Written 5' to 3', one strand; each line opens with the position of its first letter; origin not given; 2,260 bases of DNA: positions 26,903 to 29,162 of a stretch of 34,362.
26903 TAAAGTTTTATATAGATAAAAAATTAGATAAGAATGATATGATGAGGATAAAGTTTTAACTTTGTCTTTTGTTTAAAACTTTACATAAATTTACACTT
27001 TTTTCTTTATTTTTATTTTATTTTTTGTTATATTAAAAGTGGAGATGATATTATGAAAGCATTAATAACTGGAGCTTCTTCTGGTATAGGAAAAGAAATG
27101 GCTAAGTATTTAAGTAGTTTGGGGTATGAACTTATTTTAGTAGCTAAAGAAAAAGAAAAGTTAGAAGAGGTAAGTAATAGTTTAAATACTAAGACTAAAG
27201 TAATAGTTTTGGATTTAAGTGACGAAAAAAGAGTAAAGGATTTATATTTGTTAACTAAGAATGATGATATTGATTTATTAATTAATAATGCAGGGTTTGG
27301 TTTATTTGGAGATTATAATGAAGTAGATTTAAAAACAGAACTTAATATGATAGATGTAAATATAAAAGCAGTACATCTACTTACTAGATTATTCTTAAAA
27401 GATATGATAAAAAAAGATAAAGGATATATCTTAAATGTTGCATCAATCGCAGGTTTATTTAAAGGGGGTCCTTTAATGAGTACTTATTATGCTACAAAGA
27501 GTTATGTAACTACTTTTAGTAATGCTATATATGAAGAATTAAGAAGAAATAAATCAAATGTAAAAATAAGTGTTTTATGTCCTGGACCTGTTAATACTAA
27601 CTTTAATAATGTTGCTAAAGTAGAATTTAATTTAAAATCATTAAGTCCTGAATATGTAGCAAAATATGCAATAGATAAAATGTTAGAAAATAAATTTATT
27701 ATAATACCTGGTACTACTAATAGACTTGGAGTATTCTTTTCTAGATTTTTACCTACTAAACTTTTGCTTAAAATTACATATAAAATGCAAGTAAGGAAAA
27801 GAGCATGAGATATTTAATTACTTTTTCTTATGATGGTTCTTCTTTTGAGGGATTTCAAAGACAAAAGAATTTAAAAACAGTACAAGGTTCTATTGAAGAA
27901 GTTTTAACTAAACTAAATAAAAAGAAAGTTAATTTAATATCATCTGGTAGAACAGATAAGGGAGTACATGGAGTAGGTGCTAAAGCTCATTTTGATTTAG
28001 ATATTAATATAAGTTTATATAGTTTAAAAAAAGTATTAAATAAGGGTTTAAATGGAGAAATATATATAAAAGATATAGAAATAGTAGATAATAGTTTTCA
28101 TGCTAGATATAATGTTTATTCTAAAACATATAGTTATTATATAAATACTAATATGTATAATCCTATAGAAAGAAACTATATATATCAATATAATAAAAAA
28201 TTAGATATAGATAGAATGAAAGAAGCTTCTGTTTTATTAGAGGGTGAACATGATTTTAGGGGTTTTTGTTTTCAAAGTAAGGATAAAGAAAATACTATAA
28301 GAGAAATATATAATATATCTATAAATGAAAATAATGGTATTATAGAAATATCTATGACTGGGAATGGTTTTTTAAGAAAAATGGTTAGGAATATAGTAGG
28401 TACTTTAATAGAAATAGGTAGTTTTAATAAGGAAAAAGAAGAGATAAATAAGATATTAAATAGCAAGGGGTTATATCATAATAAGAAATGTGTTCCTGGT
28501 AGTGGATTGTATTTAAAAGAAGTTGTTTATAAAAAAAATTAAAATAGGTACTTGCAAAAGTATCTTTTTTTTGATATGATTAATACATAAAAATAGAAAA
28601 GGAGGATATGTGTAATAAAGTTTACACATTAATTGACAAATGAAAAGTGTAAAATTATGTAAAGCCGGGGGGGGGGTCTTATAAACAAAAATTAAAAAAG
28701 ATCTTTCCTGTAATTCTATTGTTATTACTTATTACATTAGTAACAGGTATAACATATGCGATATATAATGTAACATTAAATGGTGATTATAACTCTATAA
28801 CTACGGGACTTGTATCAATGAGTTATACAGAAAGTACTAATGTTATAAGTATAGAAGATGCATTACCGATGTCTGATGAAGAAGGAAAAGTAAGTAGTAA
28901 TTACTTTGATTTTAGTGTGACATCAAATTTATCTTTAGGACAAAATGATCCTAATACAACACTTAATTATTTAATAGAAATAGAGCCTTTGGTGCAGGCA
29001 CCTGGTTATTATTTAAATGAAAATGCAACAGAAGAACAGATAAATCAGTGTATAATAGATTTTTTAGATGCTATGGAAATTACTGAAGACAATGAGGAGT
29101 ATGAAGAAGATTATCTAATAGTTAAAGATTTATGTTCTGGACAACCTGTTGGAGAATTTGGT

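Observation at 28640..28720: A G10 homopolymer separates the LRR surface-protein gene from its likely start codon, a candidate phase-variation switch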

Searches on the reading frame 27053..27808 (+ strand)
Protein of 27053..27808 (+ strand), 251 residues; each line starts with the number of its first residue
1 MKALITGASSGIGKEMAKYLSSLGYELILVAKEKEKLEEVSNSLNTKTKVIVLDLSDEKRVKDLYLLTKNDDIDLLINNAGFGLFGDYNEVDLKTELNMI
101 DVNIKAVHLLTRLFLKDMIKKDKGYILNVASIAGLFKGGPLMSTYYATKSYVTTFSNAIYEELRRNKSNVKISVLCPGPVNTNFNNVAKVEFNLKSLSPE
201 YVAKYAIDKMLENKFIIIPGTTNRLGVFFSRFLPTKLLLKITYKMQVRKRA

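Call 10: search_protein_families(library=pfam, proteins=[window:27053-27808:+], max_evalue=0.01)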
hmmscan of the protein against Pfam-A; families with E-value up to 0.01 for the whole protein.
window:27053-27808:+ (251 aa): 4 families
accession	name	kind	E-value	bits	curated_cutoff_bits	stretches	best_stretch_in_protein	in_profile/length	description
PF00106.31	adh_short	-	6e-42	143.8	26.6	1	3-186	3-188/195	short chain dehydrogenase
PF13561.12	adh_short_C2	-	1.9e-22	80.4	27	1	7-188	1-184/236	Enoyl-(Acyl carrier protein) reductase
PF08659.16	KR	-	3.8e-07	30.6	22.6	1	4-157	4-161/180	KR domain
PF01370.27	Epimerase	-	2.4e-05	24.3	20.9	1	3-95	1-87/240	NAD dependent epimerase/dehydratase family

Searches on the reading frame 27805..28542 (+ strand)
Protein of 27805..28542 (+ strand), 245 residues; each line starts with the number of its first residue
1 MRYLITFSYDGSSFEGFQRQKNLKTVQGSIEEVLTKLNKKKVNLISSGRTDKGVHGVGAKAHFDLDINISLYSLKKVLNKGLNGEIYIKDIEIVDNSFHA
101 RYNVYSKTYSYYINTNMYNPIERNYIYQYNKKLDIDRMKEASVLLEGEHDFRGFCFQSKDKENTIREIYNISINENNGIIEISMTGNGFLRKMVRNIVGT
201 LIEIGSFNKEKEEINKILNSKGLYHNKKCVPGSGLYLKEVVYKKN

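Call 10: search_protein_families(library=pfam, proteins=[window:27805-28542:+], max_evalue=0.01)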
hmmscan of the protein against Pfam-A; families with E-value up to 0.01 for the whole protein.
window:27805-28542:+ (245 aa): 1 family
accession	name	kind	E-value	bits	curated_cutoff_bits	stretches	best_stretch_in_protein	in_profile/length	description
PF01416.25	PseudoU_synth_1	-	1.9e-35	122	23.3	2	141-242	1-107/108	tRNA pseudouridine synthase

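Call 36: find_encoding_contigs(protein=window:27805-28542:+, flank=6000, max_places=10)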
Protein window:27805-28542:+ (245 aa): no gene with exactly this product is on record in the collection.

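Call 38: find_homologous_proteins(query=window:27805-28542:+, max_evalue=1e-60)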
Query window:27805-28542:+ (245 aa): 1854 proteins with E <= 1e-60 among 6390 candidates; the best 120 are listed.
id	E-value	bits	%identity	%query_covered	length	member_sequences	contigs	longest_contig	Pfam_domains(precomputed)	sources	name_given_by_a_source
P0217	3.8e-153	526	99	100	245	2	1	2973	PF01416.26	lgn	-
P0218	1.9e-134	465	86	99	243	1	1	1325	PF01416.26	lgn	-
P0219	7.4e-131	453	84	100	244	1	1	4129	PF01416.26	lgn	-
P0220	1.7e-119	416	81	100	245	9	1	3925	PF01416.26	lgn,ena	-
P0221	1.2e-117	410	77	99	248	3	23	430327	PF01416.26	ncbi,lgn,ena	-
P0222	4.8e-112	391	74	99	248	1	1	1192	PF01416.26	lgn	-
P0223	1.2e-109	384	75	99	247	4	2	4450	PF01416.26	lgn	-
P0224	2.7e-109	383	72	99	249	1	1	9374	PF01416.26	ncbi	-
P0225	2.4e-94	334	65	99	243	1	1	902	PF01416.26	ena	-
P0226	7.8e-93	329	64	99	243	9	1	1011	PF01416.26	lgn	-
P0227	2.9e-90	320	64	99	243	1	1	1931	PF01416.26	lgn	-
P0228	3.4e-89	317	60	99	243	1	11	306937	PF01416.26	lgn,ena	-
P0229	1.8e-88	314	62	97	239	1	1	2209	PF01416.26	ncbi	-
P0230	2.1e-88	314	63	99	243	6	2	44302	PF01416.26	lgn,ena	-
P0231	2.2e-88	314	64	99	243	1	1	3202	PF01416.26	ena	-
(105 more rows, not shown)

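Call 39: find_encoding_contigs(protein=P0217, flank=5000, max_places=10)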
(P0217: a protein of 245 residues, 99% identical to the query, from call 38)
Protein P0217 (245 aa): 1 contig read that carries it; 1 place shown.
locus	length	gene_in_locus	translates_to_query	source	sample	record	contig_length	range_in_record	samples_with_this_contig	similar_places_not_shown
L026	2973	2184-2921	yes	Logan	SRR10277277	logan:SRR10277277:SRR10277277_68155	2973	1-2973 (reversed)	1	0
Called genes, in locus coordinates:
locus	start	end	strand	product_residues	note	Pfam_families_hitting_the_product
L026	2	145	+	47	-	?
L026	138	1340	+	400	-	PF01136:Peptidase_U32, PF16325:Peptidase_U32_C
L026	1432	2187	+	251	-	PF00106:adh_short, PF01370:Epimerase (faint), PF08659:KR (weak), PF13561:adh_short_C2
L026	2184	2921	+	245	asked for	PF01416:PseudoU_synth_1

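Call 40: find_encoding_contigs(protein=P0219, flank=5000, max_places=10)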
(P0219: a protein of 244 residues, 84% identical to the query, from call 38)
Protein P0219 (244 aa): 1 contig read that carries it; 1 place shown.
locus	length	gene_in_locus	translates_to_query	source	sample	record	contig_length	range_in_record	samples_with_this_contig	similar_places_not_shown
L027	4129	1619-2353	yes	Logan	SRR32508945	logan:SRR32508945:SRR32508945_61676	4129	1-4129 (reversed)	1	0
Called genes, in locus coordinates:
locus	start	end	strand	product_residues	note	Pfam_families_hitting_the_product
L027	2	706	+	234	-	?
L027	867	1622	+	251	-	PF00106:adh_short, PF08659:KR (weak), PF13561:adh_short_C2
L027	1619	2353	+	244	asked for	PF01416:PseudoU_synth_1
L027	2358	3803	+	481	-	PF01235:Na_Ala_symp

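Call 64: find_encoding_contigs(protein=P0221, flank=3000, max_places=10)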
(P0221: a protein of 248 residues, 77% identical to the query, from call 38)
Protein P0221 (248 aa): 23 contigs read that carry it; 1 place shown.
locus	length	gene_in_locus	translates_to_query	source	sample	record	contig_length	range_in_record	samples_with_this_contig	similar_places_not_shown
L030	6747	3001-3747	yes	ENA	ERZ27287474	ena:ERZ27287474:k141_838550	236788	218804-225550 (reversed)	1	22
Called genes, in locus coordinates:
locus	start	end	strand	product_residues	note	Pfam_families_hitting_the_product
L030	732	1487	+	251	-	PF00383:dCMP_cyt_deam_1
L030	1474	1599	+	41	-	-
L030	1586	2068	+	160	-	PF00583:Acetyltransf_1, PF13420:Acetyltransf_4 (weak), PF13673:Acetyltransf_10, PF13508:Acetyltransf_7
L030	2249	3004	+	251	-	PF00106:adh_short, PF13561:adh_short_C2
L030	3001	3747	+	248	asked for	PF01416:PseudoU_synth_1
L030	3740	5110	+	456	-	PF01235:Na_Ala_symp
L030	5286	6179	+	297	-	PF02899:Phage_int_SAM_1, PF13102:Phage_int_SAM_5 (weak), PF13495:Phage_int_SAM_4 (weak), PF00589:Phage_integrase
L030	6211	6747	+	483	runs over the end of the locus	PF08245:Mur_ligase_M, PF02875:Mur_ligase_C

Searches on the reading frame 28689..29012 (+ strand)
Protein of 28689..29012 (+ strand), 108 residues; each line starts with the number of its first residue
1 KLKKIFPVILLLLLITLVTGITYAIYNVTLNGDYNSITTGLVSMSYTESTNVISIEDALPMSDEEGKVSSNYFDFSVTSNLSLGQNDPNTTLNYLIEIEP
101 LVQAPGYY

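Call 29: find_related_loci(query=A1, collection=genome_contigs, flank=1500)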
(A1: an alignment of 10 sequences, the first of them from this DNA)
Query A1 (108 aa) in genome_contigs; peptide patterns used: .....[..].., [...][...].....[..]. (x = any residue, [..] = any of these).
41 stretches matched a pattern; 17 encode a relative of the query (tblastn E <= 1e-3); 17 distinct loci.
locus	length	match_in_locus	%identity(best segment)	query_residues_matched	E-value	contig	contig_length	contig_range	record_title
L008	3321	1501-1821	61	1-107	2e-36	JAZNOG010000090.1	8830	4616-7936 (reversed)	MAG: Bacilli bacterium isolate T1900044652_TS20190118.MAGScoT_cleanbin_000064 SGB_1442_k141_1478311, whole genome shotgu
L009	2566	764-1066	58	1-101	1e-32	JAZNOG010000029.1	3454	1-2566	MAG: Bacilli bacterium isolate T1900044652_TS20190118.MAGScoT_cleanbin_000064 SGB_1442_k141_2128965, whole genome shotgu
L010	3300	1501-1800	54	2-104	4e-29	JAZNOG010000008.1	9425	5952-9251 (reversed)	MAG: Bacilli bacterium isolate T1900044652_TS20190118.MAGScoT_cleanbin_000064 SGB_1442_k141_79698, whole genome shotgun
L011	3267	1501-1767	60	18-107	2e-25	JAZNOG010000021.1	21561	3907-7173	MAG: Bacilli bacterium isolate T1900044652_TS20190118.MAGScoT_cleanbin_000064 SGB_1442_k141_207573, whole genome shotgun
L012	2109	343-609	60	18-107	3e-25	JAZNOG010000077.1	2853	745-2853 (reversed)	MAG: Bacilli bacterium isolate T1900044652_TS20190118.MAGScoT_cleanbin_000064 SGB_1442_k141_2402958, whole genome shotgu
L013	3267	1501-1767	59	18-107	8e-25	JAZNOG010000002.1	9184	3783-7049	MAG: Bacilli bacterium isolate T1900044652_TS20190118.MAGScoT_cleanbin_000064 SGB_1442_k141_2418305, whole genome shotgu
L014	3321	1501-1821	55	1-107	2e-24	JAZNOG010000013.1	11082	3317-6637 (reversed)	MAG: Bacilli bacterium isolate T1900044652_TS20190118.MAGScoT_cleanbin_000064 SGB_1442_k141_90688, whole genome shotgun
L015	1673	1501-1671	70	2-58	4e-22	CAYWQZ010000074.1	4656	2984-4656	MAG TPA_asm: uncultured Mycoplasma sp. isolate SRP313737_co1_162 genome assembly, contig: NODE_24784_length_4656_cov_4.9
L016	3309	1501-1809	40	5-105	4e-17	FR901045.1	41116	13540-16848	Clostridium sp. CAG:451 genomic scaffold, scf37, whole genome shotgun sequence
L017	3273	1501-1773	36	5-96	3e-15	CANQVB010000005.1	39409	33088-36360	MAG: uncultured Bacilli bacterium isolate Lapin-033__bin34 genome assembly, contig: Lapin-033__NODE_757_length_39409_cov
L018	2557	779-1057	41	5-96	6e-17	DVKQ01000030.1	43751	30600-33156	MAG TPA_asm: Candidatus Onthousia faecipullorum isolate CHK195-26880 CHK195__C108665_L43751_ERR3414590, whole genome sho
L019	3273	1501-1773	34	5-96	3e-13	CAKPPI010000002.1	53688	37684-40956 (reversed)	MAG: uncultured Bacilli bacterium isolate REFINED_METABAT215_TOP10_CONTIGS_1500_ASSEMBLY_K77_MERGED__Hadza_MoBio_hadza-E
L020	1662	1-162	55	53-107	2e-11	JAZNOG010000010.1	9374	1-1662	MAG: Bacilli bacterium isolate T1900044652_TS20190118.MAGScoT_cleanbin_000064 SGB_1442_k141_1786471, whole genome shotgu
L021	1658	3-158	55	55-107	9e-11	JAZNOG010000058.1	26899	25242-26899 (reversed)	MAG: Bacilli bacterium isolate T1900044652_TS20190118.MAGScoT_cleanbin_000064 SGB_1442_k141_1142093, whole genome shotgu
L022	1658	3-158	55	55-107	9e-11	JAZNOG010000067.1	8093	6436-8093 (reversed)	MAG: Bacilli bacterium isolate T1900044652_TS20190118.MAGScoT_cleanbin_000064 SGB_1442_k141_2858572, whole genome shotgu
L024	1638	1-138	51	61-107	1e-6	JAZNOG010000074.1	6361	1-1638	MAG: Bacilli bacterium isolate T1900044652_TS20190118.MAGScoT_cleanbin_000064 SGB_1442_k141_73665, whole genome shotgun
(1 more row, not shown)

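Call 78: search_protein_representatives(alignment_id=A1)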
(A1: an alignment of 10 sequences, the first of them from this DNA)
Query: 10 sequences, 105 profile positions. Proteins with E-value up to 0.001 (for the whole library): 2469; up to 1e-10: 541; up to 1e-30: 8. The best 150 are listed.
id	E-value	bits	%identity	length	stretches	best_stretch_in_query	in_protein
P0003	1.4e-45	169.6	-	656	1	2-104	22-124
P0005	1.5e-45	169.6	-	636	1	1-105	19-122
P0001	1.1e-44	166.8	-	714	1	1-104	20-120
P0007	1.5e-44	166.3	-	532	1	2-105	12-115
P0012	8.8e-44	163.9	-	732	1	2-105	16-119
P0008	2.2e-40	152.9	-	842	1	1-104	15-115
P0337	1.7e-37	143.7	-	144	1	2-105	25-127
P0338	5.0e-36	139.0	-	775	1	2-105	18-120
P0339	2.1e-26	108.0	-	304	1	3-104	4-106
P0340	1.0e-25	105.8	-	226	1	2-104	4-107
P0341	1.6e-25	105.2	-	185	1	2-104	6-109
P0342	1.5e-24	102.1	-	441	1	2-104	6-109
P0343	2.3e-24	101.5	-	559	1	5-104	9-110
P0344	3.1e-24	101.0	-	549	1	2-103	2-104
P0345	4.9e-24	100.4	-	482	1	2-101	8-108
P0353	3.1e-21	91.4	-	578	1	4-104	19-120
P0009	1.3e-20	89.4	-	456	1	46-104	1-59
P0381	6.1e-19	84.0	-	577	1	46-105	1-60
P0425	2.9e-17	78.7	-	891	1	5-104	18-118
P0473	7.2e-16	74.2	-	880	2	4-104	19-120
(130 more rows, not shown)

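Call 90: list_cluster_members(proteins=[P0006, P0001, P0005, P0010, P0009, P0337, P0425, P0473, P0353, P0381])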
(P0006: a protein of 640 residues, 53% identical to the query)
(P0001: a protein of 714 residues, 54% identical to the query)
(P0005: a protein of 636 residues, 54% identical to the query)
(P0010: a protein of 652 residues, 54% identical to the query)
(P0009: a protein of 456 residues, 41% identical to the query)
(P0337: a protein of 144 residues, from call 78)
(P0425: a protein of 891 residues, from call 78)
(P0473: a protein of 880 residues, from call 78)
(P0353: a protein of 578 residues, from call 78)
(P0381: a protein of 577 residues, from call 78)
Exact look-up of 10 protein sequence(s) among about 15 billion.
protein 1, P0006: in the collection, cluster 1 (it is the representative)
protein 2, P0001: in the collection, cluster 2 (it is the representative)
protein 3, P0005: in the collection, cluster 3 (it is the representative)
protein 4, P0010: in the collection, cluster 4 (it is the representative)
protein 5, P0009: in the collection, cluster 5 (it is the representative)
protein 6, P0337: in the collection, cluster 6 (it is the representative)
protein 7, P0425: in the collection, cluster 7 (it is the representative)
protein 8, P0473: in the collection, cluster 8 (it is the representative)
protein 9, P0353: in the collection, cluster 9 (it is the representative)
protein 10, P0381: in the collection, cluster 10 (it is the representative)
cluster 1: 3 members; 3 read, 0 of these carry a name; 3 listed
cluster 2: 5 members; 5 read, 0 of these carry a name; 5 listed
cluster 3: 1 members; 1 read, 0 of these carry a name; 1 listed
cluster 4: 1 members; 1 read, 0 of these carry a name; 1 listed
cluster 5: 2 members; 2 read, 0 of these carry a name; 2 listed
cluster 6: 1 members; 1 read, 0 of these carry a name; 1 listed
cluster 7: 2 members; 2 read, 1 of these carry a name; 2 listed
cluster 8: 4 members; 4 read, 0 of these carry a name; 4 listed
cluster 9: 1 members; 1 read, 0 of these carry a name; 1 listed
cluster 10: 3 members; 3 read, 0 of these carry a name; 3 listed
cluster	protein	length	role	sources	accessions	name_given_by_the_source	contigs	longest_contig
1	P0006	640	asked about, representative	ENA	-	-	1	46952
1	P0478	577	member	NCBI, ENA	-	-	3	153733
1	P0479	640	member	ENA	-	-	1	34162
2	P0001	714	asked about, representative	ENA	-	-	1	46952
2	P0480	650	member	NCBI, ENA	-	-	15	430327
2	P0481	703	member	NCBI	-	-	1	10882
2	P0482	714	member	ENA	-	-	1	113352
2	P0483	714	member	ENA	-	-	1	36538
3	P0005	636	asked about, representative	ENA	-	-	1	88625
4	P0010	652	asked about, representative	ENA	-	-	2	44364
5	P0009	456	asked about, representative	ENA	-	-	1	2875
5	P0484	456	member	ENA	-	-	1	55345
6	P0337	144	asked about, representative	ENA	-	-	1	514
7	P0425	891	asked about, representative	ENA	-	-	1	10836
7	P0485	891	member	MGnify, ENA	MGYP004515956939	CR=1 FL=1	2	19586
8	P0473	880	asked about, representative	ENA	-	-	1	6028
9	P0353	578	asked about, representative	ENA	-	-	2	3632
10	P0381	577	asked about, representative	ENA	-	-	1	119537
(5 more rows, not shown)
